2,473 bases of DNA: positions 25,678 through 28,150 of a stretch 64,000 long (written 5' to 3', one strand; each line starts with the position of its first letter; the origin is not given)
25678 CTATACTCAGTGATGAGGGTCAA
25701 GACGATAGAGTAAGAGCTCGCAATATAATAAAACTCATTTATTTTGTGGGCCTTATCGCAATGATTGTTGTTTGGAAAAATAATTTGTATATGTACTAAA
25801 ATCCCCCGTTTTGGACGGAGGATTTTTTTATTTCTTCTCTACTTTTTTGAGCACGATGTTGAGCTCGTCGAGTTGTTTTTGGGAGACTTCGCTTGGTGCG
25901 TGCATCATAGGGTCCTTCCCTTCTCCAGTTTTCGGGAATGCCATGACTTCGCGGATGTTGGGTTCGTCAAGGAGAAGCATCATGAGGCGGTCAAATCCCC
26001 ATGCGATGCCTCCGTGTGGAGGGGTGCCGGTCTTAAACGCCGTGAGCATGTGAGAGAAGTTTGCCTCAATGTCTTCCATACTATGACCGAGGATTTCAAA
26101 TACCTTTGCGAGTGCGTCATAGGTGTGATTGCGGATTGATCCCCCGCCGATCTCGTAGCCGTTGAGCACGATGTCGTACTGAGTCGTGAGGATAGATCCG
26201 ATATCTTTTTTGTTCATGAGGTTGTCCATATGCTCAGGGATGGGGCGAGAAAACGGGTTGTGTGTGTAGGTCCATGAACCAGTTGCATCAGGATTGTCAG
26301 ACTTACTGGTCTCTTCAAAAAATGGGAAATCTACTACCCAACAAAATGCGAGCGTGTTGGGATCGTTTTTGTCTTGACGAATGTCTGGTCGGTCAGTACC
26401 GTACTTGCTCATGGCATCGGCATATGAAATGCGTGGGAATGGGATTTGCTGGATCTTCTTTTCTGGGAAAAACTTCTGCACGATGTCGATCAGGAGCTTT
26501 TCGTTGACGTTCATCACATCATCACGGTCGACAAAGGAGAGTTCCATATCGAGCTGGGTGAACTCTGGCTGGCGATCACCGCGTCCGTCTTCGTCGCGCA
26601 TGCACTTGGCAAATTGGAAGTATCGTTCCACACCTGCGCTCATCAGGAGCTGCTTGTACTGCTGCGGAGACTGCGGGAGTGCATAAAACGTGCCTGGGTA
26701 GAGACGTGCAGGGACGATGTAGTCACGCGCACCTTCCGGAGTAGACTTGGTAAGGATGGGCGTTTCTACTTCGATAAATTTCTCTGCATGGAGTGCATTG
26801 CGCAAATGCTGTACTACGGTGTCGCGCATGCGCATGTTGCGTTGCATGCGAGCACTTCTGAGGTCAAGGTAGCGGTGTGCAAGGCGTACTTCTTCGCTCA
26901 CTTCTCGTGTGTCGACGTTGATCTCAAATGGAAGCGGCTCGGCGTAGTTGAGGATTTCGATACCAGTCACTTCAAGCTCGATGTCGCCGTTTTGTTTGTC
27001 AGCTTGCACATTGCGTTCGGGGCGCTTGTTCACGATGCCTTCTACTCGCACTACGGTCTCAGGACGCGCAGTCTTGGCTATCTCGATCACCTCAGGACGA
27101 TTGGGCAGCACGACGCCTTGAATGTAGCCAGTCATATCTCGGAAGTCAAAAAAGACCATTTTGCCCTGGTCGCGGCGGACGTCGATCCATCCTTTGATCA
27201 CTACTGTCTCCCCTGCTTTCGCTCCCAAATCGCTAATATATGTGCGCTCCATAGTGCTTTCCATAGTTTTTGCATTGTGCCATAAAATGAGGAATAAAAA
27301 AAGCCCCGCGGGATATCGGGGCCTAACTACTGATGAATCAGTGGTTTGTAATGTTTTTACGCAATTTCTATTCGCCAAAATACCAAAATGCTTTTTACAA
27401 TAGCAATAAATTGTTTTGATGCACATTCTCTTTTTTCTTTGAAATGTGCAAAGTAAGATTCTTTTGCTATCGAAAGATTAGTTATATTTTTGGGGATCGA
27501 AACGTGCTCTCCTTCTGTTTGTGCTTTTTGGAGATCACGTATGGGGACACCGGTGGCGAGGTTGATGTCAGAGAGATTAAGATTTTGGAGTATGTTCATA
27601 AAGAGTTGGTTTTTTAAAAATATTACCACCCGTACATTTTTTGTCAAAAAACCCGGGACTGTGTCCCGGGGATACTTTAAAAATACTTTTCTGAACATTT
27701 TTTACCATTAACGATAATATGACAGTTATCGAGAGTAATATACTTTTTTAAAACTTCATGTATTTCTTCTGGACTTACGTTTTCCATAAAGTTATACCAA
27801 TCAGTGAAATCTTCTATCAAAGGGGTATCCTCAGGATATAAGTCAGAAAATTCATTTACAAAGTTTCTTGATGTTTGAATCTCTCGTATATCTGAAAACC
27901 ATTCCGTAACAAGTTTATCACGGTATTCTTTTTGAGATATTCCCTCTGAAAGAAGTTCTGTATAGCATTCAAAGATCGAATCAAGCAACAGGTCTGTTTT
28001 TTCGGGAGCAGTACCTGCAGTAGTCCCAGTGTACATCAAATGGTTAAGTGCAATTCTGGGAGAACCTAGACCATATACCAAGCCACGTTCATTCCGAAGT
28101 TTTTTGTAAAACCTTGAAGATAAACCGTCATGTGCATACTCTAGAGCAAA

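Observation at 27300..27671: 370-nt leader-like region before aspS bounded by two terminators, containing a possible 80-aa ORF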

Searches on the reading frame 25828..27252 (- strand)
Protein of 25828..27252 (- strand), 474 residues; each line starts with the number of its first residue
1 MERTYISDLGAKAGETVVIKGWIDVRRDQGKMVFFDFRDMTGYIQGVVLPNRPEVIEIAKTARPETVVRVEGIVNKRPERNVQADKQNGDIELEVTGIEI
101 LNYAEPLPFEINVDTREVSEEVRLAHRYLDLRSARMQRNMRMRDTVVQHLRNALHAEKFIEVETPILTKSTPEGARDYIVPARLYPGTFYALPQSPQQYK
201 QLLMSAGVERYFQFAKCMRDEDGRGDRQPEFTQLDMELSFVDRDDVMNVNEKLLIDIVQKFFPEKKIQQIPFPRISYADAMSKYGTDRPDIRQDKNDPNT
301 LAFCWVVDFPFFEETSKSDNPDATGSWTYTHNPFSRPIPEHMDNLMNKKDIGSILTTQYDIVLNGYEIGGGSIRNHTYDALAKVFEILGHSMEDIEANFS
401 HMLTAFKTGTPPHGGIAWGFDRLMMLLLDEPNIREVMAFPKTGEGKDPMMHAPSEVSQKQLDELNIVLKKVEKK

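Call 5: search_protein_families(library=pfam, proteins=[window:25828-27252:-], max_evalue=0.1)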
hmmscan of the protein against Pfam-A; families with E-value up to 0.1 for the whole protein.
window:25828-27252:- (474 aa): 3 families
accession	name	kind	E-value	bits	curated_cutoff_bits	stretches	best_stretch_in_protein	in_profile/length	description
PF00152.25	tRNA-synt_2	-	1.2e-109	366.6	25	1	119-442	1-307/308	tRNA synthetases class II (D, K and N)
PF01336.31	tRNA_anti-codon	-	1.8e-16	60.3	27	1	17-101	1-75/75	OB-fold nucleic acid binding domain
PF01409.25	tRNA-synt_2d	-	0.017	15.1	19.8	0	195-267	88-160/246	tRNA synthetases class II core domain (F)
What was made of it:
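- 25828..27264 (-): aspS (aspartyl-tRNA synthetase), probably starting at ATG 27264 (MEST-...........) as a leaderless mRNA. Pfam tRNA-synt_2 and the OB anticodon-binding domain (call 5).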

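Call 12: find_related_loci(query=window:25828-27252:-, collection=genome_contigs, flank=6000)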
Query window:25828-27252:- (474 aa) in genome_contigs; peptide patterns used: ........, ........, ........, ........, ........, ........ (x = any residue, [..] = any of these).
598 stretches matched a pattern (row limit reached: there are more); 568 encode a relative of the query (tblastn E <= 1e-3); the best 80 are kept; 80 distinct loci.
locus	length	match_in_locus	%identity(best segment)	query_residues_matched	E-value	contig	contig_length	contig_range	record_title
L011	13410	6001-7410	84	1-470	0e+0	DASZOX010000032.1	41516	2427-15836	MAG TPA_asm: Candidatus Paceibacterota bacterium isolate SMAG_U5956 k141_155039, whole genome shotgun sequence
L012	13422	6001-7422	83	1-474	0e+0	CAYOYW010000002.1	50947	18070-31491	MAG TPA_asm: uncultured Candidatus Saccharibacteria bacterium isolate SRP257259_co1_256 genome assembly, contig: NODE_61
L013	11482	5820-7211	85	3-466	0e+0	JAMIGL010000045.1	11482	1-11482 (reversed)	MAG: Candidatus Paceibacterota bacterium isolate UR_AS_metabat.84 k201_1336601, whole genome shotgun sequence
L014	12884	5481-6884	86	1-468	0e+0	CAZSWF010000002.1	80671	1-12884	MAG TPA_asm: uncultured Candidatus Saccharibacteria bacterium isolate SRP286056_co3_87 genome assembly, contig: NODE_103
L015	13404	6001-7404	83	1-468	0e+0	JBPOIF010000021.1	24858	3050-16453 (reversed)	MAG: Candidatus Nomurabacteria bacterium isolate MAG_725 c_000000444807, whole genome shotgun sequence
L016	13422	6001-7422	81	1-474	0e+0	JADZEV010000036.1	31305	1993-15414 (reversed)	MAG: Candidatus Nomurabacteria bacterium isolate SJ839 c_000001401094, whole genome shotgun sequence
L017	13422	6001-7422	81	1-474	0e+0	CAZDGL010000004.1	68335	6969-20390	MAG TPA_asm: uncultured Candidatus Saccharibacteria bacterium isolate SRP296810_co1_119 genome assembly, contig: NODE_32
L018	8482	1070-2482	81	1-470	0e+0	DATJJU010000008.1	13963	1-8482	MAG TPA_asm: Candidatus Paceibacterota bacterium isolate SMAG_U15574 k141_12426310, whole genome shotgun sequence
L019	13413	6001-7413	81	1-470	0e+0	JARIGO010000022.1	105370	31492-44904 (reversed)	MAG: Candidatus Nomurabacteria bacterium isolate CullarsAll.DT.14 k141_758446, whole genome shotgun sequence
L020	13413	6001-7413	81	1-470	0e+0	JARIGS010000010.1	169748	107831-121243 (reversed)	MAG: Candidatus Nomurabacteria bacterium isolate CullarsAll.DT.37 k141_237192, whole genome shotgun sequence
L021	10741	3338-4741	82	1-468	0e+0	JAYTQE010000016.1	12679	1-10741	MAG: Candidatus Paceibacterota bacterium isolate GFS_455 GFS_455_15, whole genome shotgun sequence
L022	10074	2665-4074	81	1-470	0e+0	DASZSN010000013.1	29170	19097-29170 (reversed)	MAG TPA_asm: Candidatus Paceibacterota bacterium isolate SMAG_U6051 k141_147937, whole genome shotgun sequence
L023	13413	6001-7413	80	1-470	0e+0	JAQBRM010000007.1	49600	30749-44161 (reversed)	MAG: Candidatus Nomurabacteria bacterium isolate RYN_399 scaffold_744965, whole genome shotgun sequence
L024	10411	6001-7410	83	1-470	0e+0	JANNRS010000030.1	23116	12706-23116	MAG: Candidatus Paceibacterota bacterium isolate SOY_31_metabat_326 SOY_31_k141_3060806, whole genome shotgun sequence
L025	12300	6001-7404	80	1-468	0e+0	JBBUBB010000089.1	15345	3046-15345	MAG: Patescibacteria group bacterium isolate H41-bin031_1 H41_bin031_1_000000000089, whole genome shotgun sequence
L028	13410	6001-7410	79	1-470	0e+0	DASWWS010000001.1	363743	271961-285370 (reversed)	MAG TPA_asm: Candidatus Paceibacterota bacterium isolate SMAG_U3662 k141_882579, whole genome shotgun sequence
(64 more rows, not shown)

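Call 58: search_protein_families(library=pfam, proteins=[L028:5660-5935:+, L014:4822-5412:+, L012:4734-5918:+], max_evalue=0.01)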
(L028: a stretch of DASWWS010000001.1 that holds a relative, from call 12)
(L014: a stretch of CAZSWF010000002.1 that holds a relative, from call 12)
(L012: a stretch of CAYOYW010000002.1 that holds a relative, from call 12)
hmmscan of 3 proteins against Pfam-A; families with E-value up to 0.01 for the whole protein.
L028:5660-5935:+ (92 aa): 0 families

L014:4822-5412:+ (197 aa): 0 families

L012:4734-5918:+ (395 aa): 2 families
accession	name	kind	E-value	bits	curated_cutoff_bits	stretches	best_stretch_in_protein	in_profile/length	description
PF13688.12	Reprolysin_5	-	0.0005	20.8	27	1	90-216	55-171/196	Metallo-peptidase family M12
PF13582.12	Reprolysin_3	-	0.0018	19.2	22.4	1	157-206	76-122/123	Metallo-peptidase family M12B Reprolysin-like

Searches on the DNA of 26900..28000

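Call 3: search_rna_families(source=window, start=26900, end=28000, threshold=evalue, max_evalue=10, show_alignments=3)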
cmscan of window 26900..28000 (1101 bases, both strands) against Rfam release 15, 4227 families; matches with E-value up to 10: 7.
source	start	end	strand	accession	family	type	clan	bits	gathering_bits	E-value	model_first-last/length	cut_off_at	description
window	27294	27357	-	RF01859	Phe_leader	Cis-reg; leader;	-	23.2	55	0.33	1-125/125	no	Phenylalanine leader peptide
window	27277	27469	+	RF00007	U12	Gene; snRNA; splicing;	CL00006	19.2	53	0.3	1-151/151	no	U12 minor spliceosomal RNA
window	27683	27763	-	RF00179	GAIT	Cis-reg;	-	17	37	6.2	1-71/71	no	GAIT element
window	27559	27676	+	RF04180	BTnc231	Gene; sRNA;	-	16.4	80.4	1.5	1-154/154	no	Bacteroides sRNA BTnc231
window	27298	27411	-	RF02384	FasX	Gene; sRNA;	-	15.3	100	9.9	1-205/205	no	FasX small RNA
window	27259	27303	+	RF00712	mir-460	Gene; miRNA;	-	13.6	52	6.4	1-77/77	no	mir-460 microRNA precursor family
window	27799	27856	-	RF02475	GlsR6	Gene; snRNA; snoRNA; CD-box;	-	13.3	75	3.5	1-59/59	no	Small nucleolar RNA GlsR6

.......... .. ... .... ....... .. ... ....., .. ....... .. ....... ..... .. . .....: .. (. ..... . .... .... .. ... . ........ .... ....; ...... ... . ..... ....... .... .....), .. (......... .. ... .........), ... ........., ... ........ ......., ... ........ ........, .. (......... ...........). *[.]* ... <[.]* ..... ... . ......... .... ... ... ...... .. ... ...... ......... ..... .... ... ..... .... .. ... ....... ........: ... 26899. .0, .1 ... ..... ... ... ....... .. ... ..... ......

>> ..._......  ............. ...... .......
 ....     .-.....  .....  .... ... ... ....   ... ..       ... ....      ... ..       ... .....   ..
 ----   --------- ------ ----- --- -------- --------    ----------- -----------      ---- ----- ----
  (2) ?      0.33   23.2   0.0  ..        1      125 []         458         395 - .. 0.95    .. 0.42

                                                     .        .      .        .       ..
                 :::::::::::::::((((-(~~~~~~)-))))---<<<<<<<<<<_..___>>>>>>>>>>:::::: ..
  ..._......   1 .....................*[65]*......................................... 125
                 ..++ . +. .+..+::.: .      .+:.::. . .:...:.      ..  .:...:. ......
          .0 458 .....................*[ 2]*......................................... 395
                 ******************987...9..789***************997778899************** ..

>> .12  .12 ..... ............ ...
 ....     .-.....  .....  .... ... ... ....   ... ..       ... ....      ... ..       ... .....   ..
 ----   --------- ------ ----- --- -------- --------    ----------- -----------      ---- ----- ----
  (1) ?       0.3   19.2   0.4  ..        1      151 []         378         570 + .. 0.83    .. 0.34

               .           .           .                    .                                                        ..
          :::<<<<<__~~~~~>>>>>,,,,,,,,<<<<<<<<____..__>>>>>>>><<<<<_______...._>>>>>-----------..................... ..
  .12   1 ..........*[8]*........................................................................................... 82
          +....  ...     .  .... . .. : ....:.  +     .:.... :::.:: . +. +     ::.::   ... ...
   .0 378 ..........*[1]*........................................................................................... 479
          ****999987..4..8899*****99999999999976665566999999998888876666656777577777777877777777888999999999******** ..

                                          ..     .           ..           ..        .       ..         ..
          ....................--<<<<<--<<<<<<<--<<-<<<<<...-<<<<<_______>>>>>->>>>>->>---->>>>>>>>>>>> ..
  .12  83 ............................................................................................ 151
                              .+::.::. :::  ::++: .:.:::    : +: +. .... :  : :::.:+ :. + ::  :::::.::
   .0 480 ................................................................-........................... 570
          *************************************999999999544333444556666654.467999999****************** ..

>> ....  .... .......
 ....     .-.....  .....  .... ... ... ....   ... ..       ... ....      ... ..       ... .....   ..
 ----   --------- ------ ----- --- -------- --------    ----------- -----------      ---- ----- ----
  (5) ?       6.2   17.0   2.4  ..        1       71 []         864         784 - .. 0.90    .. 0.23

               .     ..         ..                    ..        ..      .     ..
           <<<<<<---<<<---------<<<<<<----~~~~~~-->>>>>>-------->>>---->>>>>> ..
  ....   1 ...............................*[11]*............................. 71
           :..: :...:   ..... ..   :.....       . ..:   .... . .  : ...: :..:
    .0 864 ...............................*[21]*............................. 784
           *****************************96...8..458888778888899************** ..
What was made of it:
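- On T-box leader (Rfam RF00230): cmscan of 26900-28000 at E <= 10 lists no T-box (call 3).
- On Leader-peptide attenuator: The Phe_leader hit (23.2 bits against a gathering score of 55) aligns only the terminator (call 3).
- Only the terminator aligns (call 3).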
